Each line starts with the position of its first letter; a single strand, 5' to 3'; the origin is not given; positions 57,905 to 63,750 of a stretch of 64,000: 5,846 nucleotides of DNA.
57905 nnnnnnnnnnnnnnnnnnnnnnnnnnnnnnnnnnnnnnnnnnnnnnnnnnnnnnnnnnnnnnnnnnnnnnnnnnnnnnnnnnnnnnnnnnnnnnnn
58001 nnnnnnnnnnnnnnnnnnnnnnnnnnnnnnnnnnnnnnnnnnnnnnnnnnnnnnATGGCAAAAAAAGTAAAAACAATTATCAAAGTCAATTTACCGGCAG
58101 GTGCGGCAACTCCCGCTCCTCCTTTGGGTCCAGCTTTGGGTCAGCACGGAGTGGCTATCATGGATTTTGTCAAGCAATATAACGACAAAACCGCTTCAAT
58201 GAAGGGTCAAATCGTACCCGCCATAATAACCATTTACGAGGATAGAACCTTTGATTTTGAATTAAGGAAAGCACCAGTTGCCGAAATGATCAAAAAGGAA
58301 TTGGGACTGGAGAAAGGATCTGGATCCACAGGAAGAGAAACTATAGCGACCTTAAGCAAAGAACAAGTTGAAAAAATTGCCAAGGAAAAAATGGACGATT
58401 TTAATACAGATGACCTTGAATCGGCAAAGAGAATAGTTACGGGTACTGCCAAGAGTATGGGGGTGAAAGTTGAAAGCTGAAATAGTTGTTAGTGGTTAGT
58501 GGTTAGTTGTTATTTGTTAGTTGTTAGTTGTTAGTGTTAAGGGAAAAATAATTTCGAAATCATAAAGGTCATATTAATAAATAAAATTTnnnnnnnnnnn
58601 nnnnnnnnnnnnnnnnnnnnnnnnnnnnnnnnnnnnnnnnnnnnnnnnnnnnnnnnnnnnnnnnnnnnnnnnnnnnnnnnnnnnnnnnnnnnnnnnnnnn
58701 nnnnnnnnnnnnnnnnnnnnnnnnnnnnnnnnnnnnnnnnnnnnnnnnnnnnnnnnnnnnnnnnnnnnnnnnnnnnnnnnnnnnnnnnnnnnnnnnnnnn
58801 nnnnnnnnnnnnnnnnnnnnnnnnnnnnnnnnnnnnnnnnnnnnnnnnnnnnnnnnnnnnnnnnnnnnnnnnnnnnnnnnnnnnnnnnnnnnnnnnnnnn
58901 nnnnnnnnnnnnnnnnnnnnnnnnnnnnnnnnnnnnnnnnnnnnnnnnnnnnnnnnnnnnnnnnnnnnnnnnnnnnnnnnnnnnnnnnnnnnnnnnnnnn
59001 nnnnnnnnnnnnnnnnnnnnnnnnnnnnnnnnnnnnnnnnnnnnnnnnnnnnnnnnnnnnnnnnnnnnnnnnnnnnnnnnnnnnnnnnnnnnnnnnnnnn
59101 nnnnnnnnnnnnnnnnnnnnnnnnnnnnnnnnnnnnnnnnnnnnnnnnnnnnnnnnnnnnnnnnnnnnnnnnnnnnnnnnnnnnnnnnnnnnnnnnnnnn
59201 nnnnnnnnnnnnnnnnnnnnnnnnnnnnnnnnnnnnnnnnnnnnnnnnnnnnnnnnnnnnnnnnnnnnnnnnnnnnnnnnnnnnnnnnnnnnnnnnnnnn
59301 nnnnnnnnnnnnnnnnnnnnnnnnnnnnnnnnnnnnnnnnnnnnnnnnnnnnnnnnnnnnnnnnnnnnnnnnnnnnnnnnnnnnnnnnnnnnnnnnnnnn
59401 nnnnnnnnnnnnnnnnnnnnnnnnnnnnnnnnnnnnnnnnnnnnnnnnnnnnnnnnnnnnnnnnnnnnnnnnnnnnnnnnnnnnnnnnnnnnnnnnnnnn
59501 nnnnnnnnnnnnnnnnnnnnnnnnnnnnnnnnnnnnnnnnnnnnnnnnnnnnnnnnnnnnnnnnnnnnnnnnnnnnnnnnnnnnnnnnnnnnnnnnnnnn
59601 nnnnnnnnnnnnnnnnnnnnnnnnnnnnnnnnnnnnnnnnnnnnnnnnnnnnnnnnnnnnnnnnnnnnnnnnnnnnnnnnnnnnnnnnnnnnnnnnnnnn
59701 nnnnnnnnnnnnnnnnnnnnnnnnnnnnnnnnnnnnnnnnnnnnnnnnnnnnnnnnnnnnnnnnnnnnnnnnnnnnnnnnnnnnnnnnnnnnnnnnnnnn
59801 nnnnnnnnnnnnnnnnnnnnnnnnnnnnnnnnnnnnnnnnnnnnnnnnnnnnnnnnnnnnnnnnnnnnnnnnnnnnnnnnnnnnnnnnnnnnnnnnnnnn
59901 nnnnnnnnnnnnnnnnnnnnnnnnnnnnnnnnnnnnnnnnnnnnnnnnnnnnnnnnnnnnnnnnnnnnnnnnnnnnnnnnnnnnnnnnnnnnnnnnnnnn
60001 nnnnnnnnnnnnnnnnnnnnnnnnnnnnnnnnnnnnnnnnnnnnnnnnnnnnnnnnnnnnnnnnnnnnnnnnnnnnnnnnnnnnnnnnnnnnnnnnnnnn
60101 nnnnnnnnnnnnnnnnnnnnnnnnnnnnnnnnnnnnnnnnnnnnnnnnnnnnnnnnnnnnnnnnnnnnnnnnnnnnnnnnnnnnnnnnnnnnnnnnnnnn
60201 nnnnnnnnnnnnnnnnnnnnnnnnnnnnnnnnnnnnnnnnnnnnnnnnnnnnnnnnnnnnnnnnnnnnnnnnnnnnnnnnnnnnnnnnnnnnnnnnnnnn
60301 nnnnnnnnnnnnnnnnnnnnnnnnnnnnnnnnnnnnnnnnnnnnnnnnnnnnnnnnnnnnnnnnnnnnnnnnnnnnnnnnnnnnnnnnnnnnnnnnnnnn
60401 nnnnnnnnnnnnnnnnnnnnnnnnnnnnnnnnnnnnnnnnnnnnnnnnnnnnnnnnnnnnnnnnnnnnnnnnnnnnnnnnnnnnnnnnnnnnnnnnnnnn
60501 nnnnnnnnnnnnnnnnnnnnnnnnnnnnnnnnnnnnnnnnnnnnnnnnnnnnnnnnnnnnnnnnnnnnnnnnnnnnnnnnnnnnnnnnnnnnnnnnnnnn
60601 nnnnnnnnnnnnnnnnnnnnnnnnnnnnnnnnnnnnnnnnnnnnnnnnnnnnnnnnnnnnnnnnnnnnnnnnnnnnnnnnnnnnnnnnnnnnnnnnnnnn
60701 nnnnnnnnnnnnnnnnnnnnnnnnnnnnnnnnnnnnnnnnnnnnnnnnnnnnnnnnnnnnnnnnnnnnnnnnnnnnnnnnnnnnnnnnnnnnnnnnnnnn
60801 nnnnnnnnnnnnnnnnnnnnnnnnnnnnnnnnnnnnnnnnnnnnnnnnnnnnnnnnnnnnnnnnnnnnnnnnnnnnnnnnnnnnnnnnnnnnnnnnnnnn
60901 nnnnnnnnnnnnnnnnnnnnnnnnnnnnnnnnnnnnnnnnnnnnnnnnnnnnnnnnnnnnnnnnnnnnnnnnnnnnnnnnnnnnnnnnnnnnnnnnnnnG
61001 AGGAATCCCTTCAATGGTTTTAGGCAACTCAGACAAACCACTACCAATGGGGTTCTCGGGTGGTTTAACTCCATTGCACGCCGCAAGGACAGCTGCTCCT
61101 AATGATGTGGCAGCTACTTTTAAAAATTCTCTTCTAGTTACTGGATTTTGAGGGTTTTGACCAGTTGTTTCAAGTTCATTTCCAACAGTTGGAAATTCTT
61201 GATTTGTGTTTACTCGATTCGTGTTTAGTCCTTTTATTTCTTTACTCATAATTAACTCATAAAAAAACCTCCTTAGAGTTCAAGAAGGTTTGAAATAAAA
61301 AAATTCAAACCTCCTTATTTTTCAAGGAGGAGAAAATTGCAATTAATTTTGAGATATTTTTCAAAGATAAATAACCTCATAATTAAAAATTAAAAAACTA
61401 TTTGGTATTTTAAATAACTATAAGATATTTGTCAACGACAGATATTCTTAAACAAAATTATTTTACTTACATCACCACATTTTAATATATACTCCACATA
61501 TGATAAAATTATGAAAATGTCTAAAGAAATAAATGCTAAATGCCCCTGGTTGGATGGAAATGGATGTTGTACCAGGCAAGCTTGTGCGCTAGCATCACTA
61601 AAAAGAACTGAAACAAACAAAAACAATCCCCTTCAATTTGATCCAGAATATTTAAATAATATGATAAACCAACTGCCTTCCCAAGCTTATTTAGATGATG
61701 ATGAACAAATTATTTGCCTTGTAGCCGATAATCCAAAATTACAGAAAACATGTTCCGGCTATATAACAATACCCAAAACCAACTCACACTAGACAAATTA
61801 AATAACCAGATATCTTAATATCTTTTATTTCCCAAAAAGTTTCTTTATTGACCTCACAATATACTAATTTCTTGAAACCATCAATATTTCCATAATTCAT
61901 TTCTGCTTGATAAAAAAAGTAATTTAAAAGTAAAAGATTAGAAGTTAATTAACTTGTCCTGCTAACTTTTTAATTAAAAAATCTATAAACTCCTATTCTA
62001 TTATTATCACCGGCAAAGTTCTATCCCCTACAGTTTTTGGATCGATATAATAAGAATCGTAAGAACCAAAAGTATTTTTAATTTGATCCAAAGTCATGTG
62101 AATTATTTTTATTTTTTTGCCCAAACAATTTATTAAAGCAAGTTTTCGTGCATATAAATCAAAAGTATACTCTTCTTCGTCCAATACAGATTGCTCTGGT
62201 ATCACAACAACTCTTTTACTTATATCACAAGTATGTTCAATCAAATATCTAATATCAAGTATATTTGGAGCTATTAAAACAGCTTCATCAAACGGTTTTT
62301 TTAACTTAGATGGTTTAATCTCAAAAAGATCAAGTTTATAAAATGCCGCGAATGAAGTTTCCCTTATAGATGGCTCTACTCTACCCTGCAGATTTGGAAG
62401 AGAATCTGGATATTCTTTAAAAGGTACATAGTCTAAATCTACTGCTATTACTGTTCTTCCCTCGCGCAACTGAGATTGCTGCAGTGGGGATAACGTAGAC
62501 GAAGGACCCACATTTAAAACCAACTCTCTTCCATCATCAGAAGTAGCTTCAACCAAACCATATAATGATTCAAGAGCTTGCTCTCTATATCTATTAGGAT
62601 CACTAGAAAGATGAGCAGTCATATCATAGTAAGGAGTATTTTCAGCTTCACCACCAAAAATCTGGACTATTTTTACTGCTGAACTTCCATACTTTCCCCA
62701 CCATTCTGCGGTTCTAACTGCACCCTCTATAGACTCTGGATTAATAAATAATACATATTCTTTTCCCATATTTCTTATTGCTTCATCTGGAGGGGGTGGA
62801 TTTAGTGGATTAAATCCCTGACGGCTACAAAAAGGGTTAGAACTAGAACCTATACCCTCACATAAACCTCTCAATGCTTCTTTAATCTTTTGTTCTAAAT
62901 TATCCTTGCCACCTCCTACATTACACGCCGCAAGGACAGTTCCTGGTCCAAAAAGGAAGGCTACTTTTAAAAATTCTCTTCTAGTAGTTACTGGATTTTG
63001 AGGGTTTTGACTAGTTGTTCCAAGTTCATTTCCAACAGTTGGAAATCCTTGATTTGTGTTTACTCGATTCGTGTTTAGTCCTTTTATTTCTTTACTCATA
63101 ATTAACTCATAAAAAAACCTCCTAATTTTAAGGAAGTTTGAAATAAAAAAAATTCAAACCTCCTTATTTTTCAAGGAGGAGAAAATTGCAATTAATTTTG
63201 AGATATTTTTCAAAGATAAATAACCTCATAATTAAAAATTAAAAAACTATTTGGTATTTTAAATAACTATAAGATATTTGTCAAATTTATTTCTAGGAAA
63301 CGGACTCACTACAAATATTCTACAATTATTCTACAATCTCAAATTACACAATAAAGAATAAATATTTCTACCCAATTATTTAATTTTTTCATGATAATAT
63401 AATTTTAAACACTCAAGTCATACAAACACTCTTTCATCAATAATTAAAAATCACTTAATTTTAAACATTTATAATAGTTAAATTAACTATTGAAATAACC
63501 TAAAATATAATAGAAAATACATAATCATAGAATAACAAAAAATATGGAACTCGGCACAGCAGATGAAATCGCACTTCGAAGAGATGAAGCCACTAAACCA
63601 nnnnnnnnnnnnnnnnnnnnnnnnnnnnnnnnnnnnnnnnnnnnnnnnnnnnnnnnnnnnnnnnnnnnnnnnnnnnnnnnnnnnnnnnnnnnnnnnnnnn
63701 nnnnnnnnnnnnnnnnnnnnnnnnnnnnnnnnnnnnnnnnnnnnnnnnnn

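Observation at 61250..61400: Structured 5' leader with anti-SD/SD decoy hairpin and a 2-codon uORF preceding both lipoprotein genes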

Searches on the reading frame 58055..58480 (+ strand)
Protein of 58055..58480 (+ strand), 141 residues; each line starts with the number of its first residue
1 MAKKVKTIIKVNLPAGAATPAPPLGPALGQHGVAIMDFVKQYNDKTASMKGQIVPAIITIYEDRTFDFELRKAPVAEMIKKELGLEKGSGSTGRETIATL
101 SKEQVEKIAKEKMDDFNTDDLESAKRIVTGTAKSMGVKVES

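Call 19: list_cluster_members(proteins=[P0001, P0002, window:58055-58480:+])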
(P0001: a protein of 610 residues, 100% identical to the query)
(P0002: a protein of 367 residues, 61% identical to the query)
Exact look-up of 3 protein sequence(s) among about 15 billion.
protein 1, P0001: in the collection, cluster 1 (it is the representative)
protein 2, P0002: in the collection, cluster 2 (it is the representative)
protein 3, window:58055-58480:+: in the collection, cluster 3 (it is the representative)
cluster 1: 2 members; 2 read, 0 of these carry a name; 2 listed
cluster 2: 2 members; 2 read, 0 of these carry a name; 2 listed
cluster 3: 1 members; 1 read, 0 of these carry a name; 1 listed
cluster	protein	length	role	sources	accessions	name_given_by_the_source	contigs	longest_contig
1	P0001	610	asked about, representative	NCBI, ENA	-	-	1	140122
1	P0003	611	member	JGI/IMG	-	-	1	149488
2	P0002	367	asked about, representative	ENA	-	-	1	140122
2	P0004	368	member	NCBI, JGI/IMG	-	-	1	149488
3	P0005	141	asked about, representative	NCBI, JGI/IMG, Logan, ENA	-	-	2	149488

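Call 30: search_protein_families(library=ncbifam, proteins=[L001:1596-3707:-], max_evalue=0.01)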
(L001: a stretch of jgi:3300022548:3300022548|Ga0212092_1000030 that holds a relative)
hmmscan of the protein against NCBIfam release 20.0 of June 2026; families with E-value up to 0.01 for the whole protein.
L001:1596-3707:- (703 aa): 0 families

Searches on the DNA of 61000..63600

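Call 7: search_rna_families(source=window, start=61000, end=63600, threshold=evalue, max_evalue=10)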
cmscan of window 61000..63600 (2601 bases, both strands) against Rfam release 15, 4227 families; matches with E-value up to 10: 7.
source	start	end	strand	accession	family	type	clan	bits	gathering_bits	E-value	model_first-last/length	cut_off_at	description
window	61262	61344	-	RF02413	snoR145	Gene; snRNA; snoRNA; HACA-box;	-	26.7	57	0.13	1-147/147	no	Small nucleolar RNA snoR145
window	61258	61331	-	RF00515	PyrR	Cis-reg;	-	22.3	54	4.5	1-115/115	no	PyrR binding site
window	61282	61318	+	RF03339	mir-3047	Gene; miRNA;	-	20.9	53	0.81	1-61/61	no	mir-3047 microRNA precursor family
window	63130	63167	+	RF03339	mir-3047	Gene; miRNA;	-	20.8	53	0.86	1-61/61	no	mir-3047 microRNA precursor family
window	61262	61315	-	RF02270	nse_sRNA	Gene;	-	17.9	75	9.6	1-73/73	no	Neisseria sigma-E sRNA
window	61651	61737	+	RF00581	SNORD12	Gene; snRNA; snoRNA; CD-box;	CL00044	17.7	43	5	1-90/90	no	Small nucleolar SNORD12/SNORD106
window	63131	63166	+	RF03904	MIR7991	Gene; miRNA;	-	17.1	58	5.5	1-47/47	no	MIR7991 microRNA precursor family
